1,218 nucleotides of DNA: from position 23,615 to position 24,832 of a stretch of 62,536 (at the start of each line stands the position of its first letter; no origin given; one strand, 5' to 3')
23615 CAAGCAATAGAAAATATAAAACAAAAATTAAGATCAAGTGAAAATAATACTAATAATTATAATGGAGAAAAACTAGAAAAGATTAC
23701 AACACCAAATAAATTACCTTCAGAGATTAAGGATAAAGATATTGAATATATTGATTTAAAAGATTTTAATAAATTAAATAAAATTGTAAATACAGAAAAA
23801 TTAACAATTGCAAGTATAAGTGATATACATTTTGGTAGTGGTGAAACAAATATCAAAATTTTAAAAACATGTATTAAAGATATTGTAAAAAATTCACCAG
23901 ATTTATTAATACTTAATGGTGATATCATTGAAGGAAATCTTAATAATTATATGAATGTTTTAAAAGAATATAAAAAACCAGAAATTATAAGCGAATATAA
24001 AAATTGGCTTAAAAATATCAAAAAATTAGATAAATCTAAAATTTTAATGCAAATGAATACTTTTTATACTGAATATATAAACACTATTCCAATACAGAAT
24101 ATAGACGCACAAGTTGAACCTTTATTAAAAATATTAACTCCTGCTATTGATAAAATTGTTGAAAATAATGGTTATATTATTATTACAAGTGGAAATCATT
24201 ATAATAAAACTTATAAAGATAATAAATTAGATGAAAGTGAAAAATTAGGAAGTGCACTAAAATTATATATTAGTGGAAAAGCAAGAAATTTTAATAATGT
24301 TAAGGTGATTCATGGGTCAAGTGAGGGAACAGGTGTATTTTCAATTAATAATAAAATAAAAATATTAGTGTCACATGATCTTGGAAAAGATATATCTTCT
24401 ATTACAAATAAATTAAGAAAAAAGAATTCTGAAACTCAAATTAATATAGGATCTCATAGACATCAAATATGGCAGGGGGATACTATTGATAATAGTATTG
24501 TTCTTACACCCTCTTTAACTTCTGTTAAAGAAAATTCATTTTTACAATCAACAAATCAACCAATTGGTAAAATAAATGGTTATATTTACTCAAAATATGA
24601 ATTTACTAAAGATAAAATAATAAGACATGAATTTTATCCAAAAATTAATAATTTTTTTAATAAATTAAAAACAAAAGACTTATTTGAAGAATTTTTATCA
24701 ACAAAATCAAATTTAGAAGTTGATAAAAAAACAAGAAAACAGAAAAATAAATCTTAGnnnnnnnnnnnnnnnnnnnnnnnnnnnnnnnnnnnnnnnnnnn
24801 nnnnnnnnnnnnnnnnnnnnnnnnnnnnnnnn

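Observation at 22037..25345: Unrecognised two-gene module: tandem metallophosphoesterase (dead copy + live copy + coiled coil) abutting a PD-(D/E)xK-like protein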

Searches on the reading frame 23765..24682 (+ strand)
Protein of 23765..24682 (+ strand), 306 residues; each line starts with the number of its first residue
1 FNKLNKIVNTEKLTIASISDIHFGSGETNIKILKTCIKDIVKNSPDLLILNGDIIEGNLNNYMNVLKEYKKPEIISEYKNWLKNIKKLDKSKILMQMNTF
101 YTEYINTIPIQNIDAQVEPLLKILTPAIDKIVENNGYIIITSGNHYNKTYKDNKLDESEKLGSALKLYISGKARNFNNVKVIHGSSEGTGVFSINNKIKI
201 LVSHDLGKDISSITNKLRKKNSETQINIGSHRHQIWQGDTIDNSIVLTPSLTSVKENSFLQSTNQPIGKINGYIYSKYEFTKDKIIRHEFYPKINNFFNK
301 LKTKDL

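Call 60: search_solved_structures(query=A5, max_evalue=1, show_alignments=4)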
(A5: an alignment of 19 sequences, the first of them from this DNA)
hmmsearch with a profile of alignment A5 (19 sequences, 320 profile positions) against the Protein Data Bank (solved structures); distinct sequences matched with E-value up to 1: 34.
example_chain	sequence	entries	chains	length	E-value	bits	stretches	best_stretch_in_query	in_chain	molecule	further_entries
3t1i_A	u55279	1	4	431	0.0016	21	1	17-72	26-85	Double-strand break repair protein MRE11A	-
6knb_A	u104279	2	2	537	0.0032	20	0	14-72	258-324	DNA polymerase II small subunit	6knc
2q8u_A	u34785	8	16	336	0.0075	18.8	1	20-73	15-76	Exonuclease, putative | Nuclease SbcCD subunit D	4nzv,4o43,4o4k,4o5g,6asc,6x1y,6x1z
4o24_A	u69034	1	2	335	0.0077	18.8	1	20-72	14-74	Exonuclease, putative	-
6hms_A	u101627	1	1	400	0.0088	18.6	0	15-71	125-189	DNA polymerase II small subunit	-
7dog_A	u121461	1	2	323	0.013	18.1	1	27-73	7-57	Nuclease SbcCD subunit D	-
5ihe_A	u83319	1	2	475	0.013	18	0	15-71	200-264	DNA polymerase II small subunit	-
6hmf_A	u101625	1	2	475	0.014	17.9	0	15-71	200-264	DNA polymerase II small subunit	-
4hhu_A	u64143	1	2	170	0.023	17.3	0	59-92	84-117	OR280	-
6t8h_A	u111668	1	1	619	0.028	17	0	15-71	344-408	DNA polymerase II small subunit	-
3qg5_C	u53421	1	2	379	0.036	16.6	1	24-72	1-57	Mre11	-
4nez_A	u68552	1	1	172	0.046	16.2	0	61-98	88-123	Engineered protein OR276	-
4ney_A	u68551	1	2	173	0.046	16.2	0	61-98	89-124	Engineered protein OR277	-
4tug_C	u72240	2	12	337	0.047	16.2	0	23-68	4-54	DNA double-strand break repair protein Mre11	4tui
3auz_A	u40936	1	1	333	0.056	16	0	21-68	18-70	DNA double-strand break repair protein mre11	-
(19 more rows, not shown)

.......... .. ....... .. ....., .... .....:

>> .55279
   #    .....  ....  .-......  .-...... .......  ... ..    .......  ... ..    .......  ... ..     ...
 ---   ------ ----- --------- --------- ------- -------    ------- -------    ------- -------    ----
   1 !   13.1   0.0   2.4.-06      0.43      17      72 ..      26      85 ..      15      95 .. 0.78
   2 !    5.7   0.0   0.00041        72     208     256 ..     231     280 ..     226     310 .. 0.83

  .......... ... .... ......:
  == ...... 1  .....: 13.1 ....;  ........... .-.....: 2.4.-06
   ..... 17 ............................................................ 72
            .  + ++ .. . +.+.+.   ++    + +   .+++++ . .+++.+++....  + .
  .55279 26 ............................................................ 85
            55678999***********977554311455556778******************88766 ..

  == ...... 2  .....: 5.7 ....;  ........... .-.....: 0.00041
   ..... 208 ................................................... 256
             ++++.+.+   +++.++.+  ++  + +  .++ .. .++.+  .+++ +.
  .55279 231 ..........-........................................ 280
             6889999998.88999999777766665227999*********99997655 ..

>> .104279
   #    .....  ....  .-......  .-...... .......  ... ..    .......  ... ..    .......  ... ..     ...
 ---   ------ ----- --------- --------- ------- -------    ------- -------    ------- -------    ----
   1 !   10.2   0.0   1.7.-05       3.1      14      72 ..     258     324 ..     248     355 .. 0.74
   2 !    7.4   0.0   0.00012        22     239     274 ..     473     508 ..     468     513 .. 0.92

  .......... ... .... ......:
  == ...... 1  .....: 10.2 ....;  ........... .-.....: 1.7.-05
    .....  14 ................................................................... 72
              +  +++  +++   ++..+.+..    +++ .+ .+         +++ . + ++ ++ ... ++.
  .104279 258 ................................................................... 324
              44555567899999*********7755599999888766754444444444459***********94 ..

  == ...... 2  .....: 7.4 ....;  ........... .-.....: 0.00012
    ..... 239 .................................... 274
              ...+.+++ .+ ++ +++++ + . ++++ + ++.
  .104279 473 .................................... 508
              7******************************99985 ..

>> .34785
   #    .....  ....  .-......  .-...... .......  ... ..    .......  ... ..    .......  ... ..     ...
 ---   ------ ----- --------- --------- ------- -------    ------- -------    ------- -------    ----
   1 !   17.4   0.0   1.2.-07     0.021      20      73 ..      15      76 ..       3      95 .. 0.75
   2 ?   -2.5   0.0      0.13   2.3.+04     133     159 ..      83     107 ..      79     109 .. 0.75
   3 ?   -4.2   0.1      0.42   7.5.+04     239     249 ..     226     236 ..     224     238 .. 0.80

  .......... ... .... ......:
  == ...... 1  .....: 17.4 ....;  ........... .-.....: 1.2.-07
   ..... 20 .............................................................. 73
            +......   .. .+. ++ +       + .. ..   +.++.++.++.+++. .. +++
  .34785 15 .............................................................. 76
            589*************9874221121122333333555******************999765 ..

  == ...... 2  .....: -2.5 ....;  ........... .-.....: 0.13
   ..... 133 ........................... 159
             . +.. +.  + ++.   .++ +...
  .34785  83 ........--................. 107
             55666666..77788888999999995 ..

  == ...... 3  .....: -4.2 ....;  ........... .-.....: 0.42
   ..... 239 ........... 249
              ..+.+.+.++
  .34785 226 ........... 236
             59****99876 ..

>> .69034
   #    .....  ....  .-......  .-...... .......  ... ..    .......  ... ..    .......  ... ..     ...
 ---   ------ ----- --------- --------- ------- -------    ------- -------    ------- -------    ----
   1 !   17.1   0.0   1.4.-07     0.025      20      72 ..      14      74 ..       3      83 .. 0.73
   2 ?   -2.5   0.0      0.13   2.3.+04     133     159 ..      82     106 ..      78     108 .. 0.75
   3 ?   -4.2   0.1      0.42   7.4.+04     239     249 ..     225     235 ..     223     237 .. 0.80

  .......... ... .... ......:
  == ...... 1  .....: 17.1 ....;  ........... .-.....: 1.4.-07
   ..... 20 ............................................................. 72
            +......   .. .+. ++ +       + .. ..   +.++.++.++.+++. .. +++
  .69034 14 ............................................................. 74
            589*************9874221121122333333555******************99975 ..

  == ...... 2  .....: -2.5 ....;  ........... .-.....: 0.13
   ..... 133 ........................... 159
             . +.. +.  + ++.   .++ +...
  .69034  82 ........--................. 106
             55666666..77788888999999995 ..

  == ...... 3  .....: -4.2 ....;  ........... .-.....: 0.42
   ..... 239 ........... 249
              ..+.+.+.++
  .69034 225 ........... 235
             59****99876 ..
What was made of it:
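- Closest known: PolD small subunit DP1 and eukaryotic polymerase B-subunits. Same: DP1 appears among the best PDB profile hits (E 0.003-0.03, call 60).
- The best PDB sequence-profile hits are Mre11A, PolD DP1 and SbcD (call 60). Sequence similarity to Mre11/SbcD/DP1 is confined to motifs I-II and V at E 1e-3 to 1e-2 (call 60). E-values are marginal and limited to the shared superfamily motifs (call 60).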

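Call 74: search_protein_families(library=ncbifam, alignment_id=A5, max_evalue=0.1)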
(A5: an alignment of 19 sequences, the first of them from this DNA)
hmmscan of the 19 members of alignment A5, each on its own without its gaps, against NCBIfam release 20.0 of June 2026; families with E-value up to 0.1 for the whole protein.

A. member 1, seq(306 aa): 3 families
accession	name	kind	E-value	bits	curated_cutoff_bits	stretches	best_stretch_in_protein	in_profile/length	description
NF033458.1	lipid_A_LpxG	equivalog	0.00016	21.1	350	1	8-55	40-86/321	UDP-2,3-diacylglucosamine diphosphatase LpxG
TIGR00619.1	sbcd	subfamily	0.035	13.9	77.65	0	19-54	7-49/252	exonuclease subunit SbcD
NF008460.0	PRK11340.1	equivalog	0.045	13.2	188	1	9-68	46-108/271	phosphodiesterase YaeI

B. families by the number of members that match (of 19 scanned): 14 families
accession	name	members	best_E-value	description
NF008460.0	PRK11340.1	8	0.00038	phosphodiesterase YaeI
NF033458.1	lipid_A_LpxG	5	0.00016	UDP-2,3-diacylglucosamine diphosphatase LpxG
TIGR00040.1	yfcE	4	0.00028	YfcE family phosphodiesterase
TIGR03729.1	acc_ester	3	0.0056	putative phosphoesterase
NF006988.0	PRK09453.1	2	0.00021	phosphodiesterase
TIGR04123.1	P_estr_lig_assc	2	0.02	ligase-associated DNA damage response endonuclease PdeM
TIGR02534.1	mucon_cyclo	1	0.0063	muconate/chloromuconate family cycloisomerase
NF041753.2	sbcd_Staph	1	0.0084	exonuclease subunit SbcD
NF003118.0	PRK04036.1-3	1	0.017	DNA-directed DNA polymerase II small subunit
TIGR00024.1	SbcD_rel_arch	1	0.022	putative phosphoesterase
TIGR00619.1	sbcd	1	0.035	exonuclease subunit SbcD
TIGR03824.1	FlgM_jcvi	1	0.04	flagellar biosynthesis anti-sigma factor FlgM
NF011556.0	PRK14981.2-2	1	0.05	DNA-directed RNA polymerase subunit F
NF052530.1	Heli_ShapePgp3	1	0.095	peptidoglycan metallopeptidase Pgp3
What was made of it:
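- On Mre11/SbcD: No mre11 model was listed (call 74).
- On PolD small subunit DP1 / DNA_pol_E_B (PF04042): PRK04036 scores E 0.017 in 1 of 19 C-domains (call 74).
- Closest known: Mre11 / SbcD nucleases. Different: The NCBIfam sbcd score is far below cut-off (call 74).
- It is no better than to generic MPEs such as YaeI, LpxG and YfcE (call 74), so the substrate could be a small molecule. NCBIfam matches are generic and spread over YaeI, LpxG, YfcE and PdeM as much as SbcD (call 74). The NCBIfam sbcd and PRK04036 matches are far below cut-off (call 74).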
